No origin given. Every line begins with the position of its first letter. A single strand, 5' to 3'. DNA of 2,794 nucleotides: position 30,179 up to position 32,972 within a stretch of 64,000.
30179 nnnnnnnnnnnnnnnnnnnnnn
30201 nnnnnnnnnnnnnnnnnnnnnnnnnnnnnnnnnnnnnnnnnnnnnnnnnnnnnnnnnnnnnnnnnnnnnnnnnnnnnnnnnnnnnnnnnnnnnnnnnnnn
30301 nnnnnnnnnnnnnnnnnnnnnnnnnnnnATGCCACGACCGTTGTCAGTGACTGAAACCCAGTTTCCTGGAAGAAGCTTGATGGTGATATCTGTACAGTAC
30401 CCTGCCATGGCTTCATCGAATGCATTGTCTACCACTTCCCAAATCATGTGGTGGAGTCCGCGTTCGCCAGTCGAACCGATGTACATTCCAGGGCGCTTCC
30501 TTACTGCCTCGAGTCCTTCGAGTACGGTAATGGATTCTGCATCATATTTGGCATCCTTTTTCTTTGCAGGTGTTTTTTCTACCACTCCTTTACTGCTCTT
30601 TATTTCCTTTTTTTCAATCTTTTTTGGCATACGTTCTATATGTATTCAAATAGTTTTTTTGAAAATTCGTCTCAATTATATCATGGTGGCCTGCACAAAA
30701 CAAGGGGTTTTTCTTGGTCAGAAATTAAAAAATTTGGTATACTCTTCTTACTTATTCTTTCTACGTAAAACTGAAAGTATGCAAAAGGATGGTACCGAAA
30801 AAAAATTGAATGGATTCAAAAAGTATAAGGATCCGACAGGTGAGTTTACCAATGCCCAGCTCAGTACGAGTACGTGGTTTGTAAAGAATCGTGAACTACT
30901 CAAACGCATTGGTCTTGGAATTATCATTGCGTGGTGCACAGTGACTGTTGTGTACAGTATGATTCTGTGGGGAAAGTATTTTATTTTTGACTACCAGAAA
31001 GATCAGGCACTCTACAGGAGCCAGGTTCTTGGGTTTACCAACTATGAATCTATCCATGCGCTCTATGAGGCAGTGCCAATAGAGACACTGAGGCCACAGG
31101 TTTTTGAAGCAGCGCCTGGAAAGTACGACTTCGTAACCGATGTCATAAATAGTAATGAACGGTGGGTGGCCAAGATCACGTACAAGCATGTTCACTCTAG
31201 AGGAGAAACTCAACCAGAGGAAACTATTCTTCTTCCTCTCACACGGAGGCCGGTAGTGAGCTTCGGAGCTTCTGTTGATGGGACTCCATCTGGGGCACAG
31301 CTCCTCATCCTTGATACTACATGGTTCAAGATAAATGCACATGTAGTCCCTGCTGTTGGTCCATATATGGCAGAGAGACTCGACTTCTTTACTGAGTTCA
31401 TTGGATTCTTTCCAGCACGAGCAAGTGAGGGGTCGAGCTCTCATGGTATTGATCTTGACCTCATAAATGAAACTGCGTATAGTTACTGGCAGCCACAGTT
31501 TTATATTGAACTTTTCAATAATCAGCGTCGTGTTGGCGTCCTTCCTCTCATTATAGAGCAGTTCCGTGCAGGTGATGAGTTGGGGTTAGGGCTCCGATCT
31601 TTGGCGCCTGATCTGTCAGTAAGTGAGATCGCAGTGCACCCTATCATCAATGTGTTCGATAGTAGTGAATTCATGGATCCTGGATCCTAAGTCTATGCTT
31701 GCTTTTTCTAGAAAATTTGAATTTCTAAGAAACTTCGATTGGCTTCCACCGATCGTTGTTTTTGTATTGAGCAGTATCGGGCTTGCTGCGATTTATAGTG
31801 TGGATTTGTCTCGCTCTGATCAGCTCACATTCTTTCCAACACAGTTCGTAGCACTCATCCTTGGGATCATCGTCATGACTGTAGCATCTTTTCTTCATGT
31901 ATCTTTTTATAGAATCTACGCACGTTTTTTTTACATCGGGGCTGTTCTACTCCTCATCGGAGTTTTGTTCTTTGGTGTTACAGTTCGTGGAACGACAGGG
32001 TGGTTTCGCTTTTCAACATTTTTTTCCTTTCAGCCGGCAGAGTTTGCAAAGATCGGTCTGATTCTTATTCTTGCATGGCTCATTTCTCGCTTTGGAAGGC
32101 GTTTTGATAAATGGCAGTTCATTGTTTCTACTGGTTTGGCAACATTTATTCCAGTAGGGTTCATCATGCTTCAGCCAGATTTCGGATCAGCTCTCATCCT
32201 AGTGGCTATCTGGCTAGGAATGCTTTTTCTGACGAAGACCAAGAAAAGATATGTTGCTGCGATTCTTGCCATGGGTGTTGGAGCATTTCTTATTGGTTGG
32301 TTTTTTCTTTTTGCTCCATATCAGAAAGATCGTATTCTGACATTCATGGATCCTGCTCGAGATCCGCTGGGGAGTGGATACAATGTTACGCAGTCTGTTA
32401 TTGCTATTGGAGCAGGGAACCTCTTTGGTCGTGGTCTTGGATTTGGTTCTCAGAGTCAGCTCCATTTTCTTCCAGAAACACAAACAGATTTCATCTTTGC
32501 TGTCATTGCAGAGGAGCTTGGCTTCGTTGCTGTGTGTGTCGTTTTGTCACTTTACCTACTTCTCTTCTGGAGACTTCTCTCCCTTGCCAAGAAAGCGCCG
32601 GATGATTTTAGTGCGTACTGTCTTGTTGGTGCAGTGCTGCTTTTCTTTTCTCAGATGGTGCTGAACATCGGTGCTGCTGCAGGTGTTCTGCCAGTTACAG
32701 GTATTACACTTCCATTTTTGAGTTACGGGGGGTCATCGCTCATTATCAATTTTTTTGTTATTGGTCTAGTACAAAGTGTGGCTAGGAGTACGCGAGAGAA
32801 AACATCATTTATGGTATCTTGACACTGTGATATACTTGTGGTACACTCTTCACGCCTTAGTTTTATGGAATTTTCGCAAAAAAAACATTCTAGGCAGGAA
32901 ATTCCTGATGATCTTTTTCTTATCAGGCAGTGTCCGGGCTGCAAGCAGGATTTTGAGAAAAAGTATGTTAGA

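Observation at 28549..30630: gyrB is a single continuous frame interrupted by one in-frame TAG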

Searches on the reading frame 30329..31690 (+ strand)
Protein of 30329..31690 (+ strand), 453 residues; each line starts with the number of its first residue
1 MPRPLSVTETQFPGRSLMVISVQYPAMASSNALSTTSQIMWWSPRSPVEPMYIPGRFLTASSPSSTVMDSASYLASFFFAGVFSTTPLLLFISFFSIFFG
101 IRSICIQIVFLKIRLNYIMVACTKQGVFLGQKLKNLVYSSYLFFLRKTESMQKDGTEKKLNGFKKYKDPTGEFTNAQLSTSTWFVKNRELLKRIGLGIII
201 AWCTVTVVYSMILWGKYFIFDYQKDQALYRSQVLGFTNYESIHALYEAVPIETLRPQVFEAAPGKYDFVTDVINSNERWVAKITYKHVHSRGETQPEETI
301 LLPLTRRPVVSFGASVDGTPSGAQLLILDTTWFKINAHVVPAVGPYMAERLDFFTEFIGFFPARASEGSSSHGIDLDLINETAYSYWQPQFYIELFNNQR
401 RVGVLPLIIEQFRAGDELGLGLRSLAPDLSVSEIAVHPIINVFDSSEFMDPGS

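Call 20: search_protein_families(library=pfam, proteins=[window:30329-31690:+])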
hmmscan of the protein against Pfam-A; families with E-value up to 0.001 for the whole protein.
window:30329-31690:+ (453 aa): 0 families

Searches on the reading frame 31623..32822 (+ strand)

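Call 30: search_protein_families(library=ncbifam, proteins=[window:31623-32822:+])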
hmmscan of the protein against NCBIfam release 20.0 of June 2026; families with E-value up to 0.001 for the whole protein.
window:31623-32822:+ (399 aa): 6 families
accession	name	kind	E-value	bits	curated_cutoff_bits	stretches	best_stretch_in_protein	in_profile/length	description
TIGR02210.1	rodA_shape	equivalog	4.4e-103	345.1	336.7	1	39-388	1-354/357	rod shape-determining protein RodA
TIGR02614.1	ftsW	equivalog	3.7e-92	309.2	337.5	1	44-389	6-356/357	putative lipid II flippase FtsW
NF008060.0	PRK10794.1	equivalog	1.4e-69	234.8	590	1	45-387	21-360/370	peptidoglycan glycosyltransferase MrdB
TIGR02615.1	spoVE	exception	4.4e-69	233.6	448.8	1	44-388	6-354/354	stage V sporulation protein E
NF008042.0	PRK10774.1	equivalog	1e-58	199.3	493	1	45-392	42-394/405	cell division protein FtsW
NF037961.1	RodA_shape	subfamily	2.1e-54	185.5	150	2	215-375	227-396/415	rod shape-determining protein RodA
